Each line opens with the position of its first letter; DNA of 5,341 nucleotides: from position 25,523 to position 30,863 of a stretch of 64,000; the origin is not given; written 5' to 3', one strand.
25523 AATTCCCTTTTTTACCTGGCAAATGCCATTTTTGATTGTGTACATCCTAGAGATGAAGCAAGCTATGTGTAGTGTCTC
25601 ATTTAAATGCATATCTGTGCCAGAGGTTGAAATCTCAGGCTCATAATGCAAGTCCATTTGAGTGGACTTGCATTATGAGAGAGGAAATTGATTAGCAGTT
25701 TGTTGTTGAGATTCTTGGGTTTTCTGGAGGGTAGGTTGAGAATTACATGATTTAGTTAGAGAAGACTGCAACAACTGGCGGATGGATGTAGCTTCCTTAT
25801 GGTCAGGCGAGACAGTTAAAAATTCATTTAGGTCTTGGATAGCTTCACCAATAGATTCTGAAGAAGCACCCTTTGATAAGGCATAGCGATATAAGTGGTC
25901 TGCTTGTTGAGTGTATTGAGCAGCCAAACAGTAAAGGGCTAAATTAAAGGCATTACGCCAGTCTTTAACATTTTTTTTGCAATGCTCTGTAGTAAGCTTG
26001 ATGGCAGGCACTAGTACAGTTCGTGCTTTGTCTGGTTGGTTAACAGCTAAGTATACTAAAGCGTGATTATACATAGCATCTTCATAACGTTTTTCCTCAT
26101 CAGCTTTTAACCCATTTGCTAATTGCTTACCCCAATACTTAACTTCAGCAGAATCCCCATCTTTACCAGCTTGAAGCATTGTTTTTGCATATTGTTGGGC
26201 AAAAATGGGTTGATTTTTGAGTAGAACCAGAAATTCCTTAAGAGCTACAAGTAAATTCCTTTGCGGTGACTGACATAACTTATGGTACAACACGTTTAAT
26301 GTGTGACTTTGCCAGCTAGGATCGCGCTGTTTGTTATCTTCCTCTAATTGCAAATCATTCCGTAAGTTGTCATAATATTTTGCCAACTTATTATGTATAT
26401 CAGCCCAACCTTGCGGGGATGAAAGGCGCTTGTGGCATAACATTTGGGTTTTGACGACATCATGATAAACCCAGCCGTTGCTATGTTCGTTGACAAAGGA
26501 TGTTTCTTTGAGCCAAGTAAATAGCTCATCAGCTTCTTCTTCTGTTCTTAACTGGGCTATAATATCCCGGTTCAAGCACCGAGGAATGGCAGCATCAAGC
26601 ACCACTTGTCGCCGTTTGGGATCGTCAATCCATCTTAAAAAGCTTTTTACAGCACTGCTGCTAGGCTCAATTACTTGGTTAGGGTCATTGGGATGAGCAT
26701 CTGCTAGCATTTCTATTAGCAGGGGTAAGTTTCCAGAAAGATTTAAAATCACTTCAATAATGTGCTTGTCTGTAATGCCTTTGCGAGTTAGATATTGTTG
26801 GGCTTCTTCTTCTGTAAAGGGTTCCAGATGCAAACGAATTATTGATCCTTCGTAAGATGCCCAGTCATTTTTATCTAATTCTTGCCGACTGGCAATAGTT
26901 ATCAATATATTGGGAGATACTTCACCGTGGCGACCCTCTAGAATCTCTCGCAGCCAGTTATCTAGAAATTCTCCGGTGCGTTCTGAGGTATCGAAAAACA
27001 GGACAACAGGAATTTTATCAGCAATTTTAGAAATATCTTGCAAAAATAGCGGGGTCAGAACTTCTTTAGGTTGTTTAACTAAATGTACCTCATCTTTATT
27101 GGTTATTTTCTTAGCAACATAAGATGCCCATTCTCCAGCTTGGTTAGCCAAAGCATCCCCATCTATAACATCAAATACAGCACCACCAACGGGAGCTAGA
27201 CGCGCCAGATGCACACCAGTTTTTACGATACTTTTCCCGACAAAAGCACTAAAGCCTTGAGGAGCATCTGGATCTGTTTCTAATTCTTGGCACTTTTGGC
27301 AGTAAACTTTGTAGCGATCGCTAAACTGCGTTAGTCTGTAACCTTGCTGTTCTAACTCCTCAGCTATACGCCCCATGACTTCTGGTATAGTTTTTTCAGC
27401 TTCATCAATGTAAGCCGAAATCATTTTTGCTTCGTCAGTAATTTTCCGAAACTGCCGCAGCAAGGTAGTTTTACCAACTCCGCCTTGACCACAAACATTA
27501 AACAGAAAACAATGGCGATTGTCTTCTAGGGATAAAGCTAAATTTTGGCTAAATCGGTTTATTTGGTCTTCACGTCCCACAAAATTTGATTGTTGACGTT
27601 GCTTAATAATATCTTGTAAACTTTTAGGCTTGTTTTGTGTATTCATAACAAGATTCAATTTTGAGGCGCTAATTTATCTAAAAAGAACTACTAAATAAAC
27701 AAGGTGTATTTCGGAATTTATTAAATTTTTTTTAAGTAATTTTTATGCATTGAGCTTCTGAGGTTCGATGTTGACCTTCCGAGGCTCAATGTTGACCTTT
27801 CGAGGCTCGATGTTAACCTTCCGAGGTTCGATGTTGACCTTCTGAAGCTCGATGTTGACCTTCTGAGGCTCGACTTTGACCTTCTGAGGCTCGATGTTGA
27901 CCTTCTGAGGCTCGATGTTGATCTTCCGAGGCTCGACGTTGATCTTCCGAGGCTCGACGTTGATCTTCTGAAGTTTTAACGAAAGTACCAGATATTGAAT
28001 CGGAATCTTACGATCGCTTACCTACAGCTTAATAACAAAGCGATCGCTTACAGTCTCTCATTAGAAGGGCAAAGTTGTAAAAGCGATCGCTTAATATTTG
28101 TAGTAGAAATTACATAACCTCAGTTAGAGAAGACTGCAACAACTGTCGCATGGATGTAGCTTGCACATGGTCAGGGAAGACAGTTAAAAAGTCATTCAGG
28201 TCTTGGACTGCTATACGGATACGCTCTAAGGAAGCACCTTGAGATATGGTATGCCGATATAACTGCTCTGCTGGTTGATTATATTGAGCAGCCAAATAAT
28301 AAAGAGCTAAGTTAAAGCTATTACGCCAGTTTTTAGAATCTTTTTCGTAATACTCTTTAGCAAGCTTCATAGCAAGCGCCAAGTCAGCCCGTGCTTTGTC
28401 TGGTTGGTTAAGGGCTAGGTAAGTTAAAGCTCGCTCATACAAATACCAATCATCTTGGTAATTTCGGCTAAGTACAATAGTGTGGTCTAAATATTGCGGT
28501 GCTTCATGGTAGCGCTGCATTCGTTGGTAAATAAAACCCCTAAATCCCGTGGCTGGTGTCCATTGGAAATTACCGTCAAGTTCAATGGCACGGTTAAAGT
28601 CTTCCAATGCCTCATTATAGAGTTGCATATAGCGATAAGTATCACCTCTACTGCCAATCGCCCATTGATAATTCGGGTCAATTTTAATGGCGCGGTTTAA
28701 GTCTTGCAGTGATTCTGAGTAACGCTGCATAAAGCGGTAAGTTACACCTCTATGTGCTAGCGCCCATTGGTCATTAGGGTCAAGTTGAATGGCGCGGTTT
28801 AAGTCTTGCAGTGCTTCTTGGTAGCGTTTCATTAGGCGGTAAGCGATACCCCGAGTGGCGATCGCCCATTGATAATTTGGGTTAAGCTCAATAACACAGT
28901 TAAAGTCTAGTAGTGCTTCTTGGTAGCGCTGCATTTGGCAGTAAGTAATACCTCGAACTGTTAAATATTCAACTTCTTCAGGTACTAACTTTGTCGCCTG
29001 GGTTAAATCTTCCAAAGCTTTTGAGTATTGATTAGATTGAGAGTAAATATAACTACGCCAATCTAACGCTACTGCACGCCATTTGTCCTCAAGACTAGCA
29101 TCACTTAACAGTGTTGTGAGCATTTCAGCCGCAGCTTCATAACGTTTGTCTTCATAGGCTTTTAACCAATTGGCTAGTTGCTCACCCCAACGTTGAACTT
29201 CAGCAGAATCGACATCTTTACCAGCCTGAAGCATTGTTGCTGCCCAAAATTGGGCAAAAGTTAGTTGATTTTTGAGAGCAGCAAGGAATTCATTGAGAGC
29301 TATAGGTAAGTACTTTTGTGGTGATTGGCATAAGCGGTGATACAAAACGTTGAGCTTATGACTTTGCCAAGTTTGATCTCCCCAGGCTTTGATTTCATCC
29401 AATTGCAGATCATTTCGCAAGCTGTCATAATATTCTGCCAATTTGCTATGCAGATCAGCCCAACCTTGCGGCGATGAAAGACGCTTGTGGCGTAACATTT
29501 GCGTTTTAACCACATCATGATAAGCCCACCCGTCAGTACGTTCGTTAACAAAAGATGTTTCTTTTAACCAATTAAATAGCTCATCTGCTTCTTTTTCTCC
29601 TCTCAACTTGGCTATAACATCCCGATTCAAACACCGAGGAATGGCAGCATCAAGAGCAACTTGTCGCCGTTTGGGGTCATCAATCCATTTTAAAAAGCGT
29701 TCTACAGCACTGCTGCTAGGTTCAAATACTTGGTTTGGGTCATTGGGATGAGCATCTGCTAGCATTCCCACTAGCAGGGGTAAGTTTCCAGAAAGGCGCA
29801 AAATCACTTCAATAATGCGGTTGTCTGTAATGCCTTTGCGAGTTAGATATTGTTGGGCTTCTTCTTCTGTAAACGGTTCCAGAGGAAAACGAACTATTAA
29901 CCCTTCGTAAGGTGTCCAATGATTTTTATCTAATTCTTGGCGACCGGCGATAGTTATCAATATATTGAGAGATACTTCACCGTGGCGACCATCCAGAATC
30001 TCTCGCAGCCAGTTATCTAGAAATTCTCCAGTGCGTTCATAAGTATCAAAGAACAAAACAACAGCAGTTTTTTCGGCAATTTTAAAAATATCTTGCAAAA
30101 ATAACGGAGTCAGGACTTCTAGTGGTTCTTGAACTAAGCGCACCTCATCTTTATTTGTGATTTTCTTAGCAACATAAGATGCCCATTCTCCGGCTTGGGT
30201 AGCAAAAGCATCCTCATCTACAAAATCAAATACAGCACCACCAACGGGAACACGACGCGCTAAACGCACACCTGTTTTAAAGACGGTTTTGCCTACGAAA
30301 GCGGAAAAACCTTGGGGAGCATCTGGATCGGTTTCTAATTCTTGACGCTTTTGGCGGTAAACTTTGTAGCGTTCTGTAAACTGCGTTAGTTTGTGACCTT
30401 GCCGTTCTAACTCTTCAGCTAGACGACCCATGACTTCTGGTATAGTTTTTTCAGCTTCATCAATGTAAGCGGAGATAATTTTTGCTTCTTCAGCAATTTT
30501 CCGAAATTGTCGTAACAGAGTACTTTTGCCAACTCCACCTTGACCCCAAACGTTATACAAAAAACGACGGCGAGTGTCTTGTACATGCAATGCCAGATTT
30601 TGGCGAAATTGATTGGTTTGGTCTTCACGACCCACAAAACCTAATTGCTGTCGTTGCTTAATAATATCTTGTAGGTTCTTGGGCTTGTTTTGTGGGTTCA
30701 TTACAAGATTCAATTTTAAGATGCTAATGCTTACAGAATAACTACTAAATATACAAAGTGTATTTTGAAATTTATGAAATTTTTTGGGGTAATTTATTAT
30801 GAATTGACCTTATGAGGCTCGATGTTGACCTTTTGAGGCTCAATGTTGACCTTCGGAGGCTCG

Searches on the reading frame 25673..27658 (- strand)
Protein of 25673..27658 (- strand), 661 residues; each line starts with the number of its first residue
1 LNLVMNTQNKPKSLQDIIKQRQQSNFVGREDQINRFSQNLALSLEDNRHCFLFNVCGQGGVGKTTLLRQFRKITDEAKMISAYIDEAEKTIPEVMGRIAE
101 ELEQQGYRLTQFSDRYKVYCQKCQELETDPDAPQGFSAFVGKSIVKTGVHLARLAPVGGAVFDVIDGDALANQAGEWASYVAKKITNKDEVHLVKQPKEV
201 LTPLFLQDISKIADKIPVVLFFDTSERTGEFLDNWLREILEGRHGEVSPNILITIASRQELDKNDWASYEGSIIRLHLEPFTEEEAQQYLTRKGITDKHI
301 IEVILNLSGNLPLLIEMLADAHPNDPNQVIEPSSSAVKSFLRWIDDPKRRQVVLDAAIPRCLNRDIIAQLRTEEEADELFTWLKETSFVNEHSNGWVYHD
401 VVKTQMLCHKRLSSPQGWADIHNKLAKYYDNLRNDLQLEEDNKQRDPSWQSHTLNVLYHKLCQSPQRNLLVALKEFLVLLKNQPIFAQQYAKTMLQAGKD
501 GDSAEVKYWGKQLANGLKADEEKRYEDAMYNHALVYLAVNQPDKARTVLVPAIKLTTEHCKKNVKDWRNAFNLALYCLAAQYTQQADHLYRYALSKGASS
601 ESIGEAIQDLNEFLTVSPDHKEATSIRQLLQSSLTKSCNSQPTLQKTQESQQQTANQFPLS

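Call 59: search_protein_families(library=pfam, proteins=[window:25673-27658:-], max_evalue=0.00001)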
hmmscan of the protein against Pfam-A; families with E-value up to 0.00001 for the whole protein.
window:25673-27658:- (661 aa): 1 family
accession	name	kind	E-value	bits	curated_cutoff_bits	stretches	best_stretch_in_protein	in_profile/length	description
PF13191.12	AAA_16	-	2.4e-07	31.8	32.6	0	25-87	1-63/167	AAA ATPase domain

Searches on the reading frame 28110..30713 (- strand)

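Call 59: search_protein_families(library=pfam, proteins=[window:28110-30713:-], max_evalue=0.00001)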
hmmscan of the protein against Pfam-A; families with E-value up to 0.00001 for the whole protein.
window:28110-30713:- (867 aa): 11 families
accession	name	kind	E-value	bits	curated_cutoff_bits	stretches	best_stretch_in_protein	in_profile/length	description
PF00515.34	TPR_1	-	6.5e-39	130.6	27.8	3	621-648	7-34/34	Tetratricopeptide repeat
PF07719.23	TPR_2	-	6.8e-31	104.3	27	1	620-648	6-34/34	Tetratricopeptide repeat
PF13181.12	TPR_8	-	1.6e-20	71.9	25.7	0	621-648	7-34/34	Tetratricopeptide repeat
PF13414.12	TPR_11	-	2.1e-20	72.6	26.8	1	624-659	3-38/42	TPR repeat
PF13371.12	TPR_9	-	3.8e-18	65.7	35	0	555-614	3-62/73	Tetratricopeptide repeat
PF13424.12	TPR_12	-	5e-17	62.3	30.1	0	621-679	9-75/77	Tetratricopeptide repeat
PF13431.12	TPR_17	-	1.1e-14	53.8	24.4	0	639-670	3-34/34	Tetratricopeptide repeat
PF13428.12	TPR_14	-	7.7e-08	32.7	23.5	0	617-654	3-40/44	Tetratricopeptide repeat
PF13191.12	AAA_16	-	4.1e-07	31.1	32.6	1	26-101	2-85/167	AAA ATPase domain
PF13432.12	TPR_16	-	4.3e-07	30.7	32.7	0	558-605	8-55/65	Tetratricopeptide repeat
PF14559.12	TPR_19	-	2.6e-06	28.1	25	0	628-681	4-57/68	Tetratricopeptide repeat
